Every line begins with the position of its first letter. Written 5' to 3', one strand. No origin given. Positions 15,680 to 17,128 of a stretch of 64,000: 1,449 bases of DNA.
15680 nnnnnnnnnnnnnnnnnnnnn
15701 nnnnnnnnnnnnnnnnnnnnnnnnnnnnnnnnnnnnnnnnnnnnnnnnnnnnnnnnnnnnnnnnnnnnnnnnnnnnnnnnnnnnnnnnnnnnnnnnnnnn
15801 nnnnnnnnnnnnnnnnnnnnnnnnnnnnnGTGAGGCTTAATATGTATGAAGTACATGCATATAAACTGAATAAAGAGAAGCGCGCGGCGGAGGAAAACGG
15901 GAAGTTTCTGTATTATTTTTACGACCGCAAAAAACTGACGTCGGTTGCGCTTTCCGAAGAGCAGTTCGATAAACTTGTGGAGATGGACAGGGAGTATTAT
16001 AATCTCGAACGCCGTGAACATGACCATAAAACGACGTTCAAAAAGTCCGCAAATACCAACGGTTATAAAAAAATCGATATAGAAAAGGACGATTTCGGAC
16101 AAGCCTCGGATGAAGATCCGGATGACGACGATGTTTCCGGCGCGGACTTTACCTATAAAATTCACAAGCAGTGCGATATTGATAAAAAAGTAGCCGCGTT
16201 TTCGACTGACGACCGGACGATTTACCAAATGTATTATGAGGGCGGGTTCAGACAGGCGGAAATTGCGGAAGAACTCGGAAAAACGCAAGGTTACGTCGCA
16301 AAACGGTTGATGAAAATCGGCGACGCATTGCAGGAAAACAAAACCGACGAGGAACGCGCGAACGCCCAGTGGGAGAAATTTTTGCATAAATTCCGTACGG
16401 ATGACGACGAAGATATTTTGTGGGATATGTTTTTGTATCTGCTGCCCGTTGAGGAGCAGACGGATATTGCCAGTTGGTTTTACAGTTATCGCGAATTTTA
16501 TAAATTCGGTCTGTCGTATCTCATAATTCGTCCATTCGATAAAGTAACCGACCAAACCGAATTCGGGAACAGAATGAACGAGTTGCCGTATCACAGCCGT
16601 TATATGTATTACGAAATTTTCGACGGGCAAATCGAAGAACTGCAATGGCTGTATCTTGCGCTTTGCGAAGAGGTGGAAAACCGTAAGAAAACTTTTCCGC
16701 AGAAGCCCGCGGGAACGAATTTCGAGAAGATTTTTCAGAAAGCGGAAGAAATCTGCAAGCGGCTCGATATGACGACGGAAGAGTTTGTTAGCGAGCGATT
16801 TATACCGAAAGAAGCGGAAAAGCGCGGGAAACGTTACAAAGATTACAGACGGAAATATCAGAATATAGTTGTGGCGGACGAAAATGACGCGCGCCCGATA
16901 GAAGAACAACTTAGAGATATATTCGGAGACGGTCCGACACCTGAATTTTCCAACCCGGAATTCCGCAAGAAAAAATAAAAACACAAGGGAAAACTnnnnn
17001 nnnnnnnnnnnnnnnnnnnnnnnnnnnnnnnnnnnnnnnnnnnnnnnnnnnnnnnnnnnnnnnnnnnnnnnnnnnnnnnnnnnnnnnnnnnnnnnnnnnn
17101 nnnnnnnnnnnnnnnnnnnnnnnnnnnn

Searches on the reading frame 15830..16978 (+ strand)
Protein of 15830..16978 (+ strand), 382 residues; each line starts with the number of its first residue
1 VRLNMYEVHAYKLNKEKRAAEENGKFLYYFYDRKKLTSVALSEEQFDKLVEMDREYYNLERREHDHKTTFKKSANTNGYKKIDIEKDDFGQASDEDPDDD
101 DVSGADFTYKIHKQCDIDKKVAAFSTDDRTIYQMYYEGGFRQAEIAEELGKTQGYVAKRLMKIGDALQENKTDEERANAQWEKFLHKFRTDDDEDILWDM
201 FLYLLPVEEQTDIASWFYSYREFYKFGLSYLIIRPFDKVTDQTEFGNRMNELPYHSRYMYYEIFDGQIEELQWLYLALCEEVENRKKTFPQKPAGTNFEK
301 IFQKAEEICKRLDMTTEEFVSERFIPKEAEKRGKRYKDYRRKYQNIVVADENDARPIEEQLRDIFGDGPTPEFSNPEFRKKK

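Call 4: search_protein_families(library=pfam, proteins=[window:15830-16978:+], max_evalue=0.01)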
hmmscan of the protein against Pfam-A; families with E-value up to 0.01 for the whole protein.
window:15830-16978:+ (382 aa): 2 families
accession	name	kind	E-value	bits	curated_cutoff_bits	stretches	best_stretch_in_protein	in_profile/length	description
PF08281.18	Sigma70_r4_2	-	2.7e-06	27.4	25.7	1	125-161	12-48/54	Sigma-70, region 4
PF04545.22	Sigma70_r4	-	0.0008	19.3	24.1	1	127-161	8-42/50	Sigma-70, region 4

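Call 5: search_protein_families(library=padloc, proteins=[window:15830-16978:+], max_evalue=0.01)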
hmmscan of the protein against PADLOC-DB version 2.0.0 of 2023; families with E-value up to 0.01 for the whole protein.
window:15830-16978:+ (382 aa): 0 families

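Call 6: search_protein_families(library=ncbifam, proteins=[window:15830-16978:+], max_evalue=0.01)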
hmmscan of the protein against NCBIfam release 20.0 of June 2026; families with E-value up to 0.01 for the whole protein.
window:15830-16978:+ (382 aa): 4 families
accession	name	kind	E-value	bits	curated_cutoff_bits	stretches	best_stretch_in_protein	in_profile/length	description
TIGR02937.1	sigma70-ECF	superfamily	1.3e-07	31.4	42.9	1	73-169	85-163/165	sigma-70 family RNA polymerase sigma factor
TIGR02985.1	Sig70_bacteroi1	subfamily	0.00054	20.2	126.4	0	114-161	105-152/162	RNA polymerase sigma-70 factor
TIGR02980.1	SigBFG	subfamily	0.004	16.9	234.35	1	79-169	133-224/227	SigB/SigF/SigG family RNA polymerase sigma factor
TIGR02989.1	Sig-70_gvs1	subfamily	0.0048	16.9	124.55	0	122-168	109-155/158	RNA polymerase sigma-70 factor, Rhodopirellula/Verrucomicrobium family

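Call 20: find_homologous_proteins(query=window:15842-16978:+)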
Query window:15842-16978:+ (378 aa): 229 proteins with E <= 0.001 among 1311 candidates; the best 120 are listed.
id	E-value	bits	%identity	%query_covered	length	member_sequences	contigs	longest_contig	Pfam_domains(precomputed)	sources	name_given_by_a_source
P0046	1.4e-237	806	96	99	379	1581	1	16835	PF04545.23,PF08281.19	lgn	-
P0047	3.0e-233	792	95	97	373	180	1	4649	PF08281.19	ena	-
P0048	6.2e-221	751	89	99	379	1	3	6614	PF04545.23,PF08281.19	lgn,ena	-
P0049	1.2e-220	750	90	99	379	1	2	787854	PF08281.19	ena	-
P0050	2.0e-218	743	88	99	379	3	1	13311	PF08281.19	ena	-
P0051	1.3e-217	740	89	99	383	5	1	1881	PF04545.23,PF08281.19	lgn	-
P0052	8.7e-212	721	88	99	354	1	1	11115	-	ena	-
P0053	2.6e-211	720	85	99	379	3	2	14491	PF08281.19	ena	-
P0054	1.2e-203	694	83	99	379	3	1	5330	PF08281.19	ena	-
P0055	3.2e-203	693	82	99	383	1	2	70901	PF04545.23,PF08281.19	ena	-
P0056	9.3e-203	691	83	99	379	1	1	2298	PF08281.19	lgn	-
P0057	3.8e-202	689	83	99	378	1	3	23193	PF08281.19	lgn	-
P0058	5.6e-199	679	80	99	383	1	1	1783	PF04545.23,PF08281.19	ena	-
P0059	3.0e-192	657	94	83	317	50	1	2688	PF08281.19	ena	-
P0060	4.4e-188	643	77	99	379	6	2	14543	PF08281.19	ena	-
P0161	2.1e-134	467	58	100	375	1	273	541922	PF04545.23,PF08281.19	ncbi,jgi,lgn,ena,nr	ncbi:MAG: hypothetical protein DBY05_11330 [Clostridiales bacterium]|jgi:sigma-70, region 4|nr:MAG: 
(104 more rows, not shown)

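Call 21: find_encoding_contigs(protein=P0049, flank=8000, max_places=3)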
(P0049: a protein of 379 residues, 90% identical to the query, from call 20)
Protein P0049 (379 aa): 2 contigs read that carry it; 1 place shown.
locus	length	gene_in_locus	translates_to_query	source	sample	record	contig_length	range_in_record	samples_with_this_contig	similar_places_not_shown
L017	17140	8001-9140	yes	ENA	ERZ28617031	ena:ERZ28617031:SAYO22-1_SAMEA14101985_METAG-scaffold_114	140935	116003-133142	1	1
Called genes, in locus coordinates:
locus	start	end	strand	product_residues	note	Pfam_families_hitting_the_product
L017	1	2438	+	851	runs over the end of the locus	PF24957:DrmE_C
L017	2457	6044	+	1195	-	PF00271:Helicase_C (weak)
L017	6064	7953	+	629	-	PF09369:MZB (weak)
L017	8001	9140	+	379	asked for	PF08281:Sigma70_r4_2 (weak)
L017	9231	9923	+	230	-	PF02498:Bro-N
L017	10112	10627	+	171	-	PF14622:Ribonucleas_3_3, PF00636:Ribonuclease_3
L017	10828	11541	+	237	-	PF19808:DUF6291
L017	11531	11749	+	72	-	-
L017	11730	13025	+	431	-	-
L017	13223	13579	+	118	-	PF14198:TnpV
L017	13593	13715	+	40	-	-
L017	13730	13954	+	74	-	-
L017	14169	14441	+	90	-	-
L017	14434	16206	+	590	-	PF00239:Resolvase, PF07508:Recombinase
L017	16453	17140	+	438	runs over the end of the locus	PF13173:AAA_14, PF13635:DUF4143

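Call 22: find_encoding_contigs(protein=P0161, flank=6000, max_places=6)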
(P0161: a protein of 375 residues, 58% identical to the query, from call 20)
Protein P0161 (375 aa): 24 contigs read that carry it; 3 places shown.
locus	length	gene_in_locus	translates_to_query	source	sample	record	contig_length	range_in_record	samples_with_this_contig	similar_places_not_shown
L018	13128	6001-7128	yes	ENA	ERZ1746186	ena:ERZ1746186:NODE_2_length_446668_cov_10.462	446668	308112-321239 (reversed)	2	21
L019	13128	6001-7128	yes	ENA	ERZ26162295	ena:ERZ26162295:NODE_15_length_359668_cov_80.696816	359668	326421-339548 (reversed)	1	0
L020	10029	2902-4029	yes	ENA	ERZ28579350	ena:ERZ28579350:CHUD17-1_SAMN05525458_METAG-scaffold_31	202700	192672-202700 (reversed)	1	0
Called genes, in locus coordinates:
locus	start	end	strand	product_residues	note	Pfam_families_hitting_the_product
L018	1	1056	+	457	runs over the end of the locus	PF01420:Methylase_S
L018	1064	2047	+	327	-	-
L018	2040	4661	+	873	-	-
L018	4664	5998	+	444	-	PF11185:DUF2971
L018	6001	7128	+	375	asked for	PF08281:Sigma70_r4_2, PF04545:Sigma70_r4 (weak)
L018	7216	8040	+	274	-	PF04383:KilA-N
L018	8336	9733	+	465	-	-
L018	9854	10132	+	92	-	-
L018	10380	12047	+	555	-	PF00239:Resolvase, PF07508:Recombinase, PF13408:Zn_ribbon_recom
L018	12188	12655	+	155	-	PF26348:SRA_ScoMcrA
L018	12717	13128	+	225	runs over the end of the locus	PF20730:YetF_N (weak), PF04239:DUF421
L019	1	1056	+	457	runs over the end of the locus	PF01420:Methylase_S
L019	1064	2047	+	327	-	-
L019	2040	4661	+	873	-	-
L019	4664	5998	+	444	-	PF11185:DUF2971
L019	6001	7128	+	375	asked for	PF08281:Sigma70_r4_2, PF04545:Sigma70_r4 (weak)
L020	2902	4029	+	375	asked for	PF08281:Sigma70_r4_2, PF04545:Sigma70_r4 (weak)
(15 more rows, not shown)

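Call 72: predict_structure(alignment_id=A3)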
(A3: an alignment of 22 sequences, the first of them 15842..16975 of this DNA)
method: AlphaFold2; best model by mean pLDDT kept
length: 378 residues; sequences in the alignment: 22
mean_pLDDT: 50.6   pTM: 0.32
mean pLDDT of the five models: 50.6, 49.6, 49.2, 48.2, 42.9
residues with pLDDT >= 90: 0; 70-90: 61; 50-70: 83; < 50: 234
segments of 3 or more residues with pLDDT < 50: 1-3, 51-102, 166-193, 203-219, 227-244, 246-282, 284-302, 304-308, 310-347, 365-378
pLDDT, mean of each block of 10 residues (from residue 1): 59 81 69 75 69 35 30 31 31 31 55 76 85 65 78 70 53 46 42 49 47 43 50 43 46 43 36 39 39 41 47 44 42 40 45 56 48 43
secondary structure, 60 per line:
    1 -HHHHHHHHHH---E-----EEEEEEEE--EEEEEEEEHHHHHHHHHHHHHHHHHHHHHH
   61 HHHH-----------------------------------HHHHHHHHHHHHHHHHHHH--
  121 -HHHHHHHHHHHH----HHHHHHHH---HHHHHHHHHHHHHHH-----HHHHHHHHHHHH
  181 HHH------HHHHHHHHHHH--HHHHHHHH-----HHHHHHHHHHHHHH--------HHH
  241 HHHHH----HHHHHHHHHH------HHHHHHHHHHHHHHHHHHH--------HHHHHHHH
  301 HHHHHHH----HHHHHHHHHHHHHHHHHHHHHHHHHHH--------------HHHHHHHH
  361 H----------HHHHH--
elements in order: H2-11 E21-28 E31-38 H39-64 H100-118 H122-133 H138-145 H149-163 H169-183 H190-200 H203-210 H216-229 H238-245 H250-259 H266-284 H293-307 H312-338 H353-361 H372-376
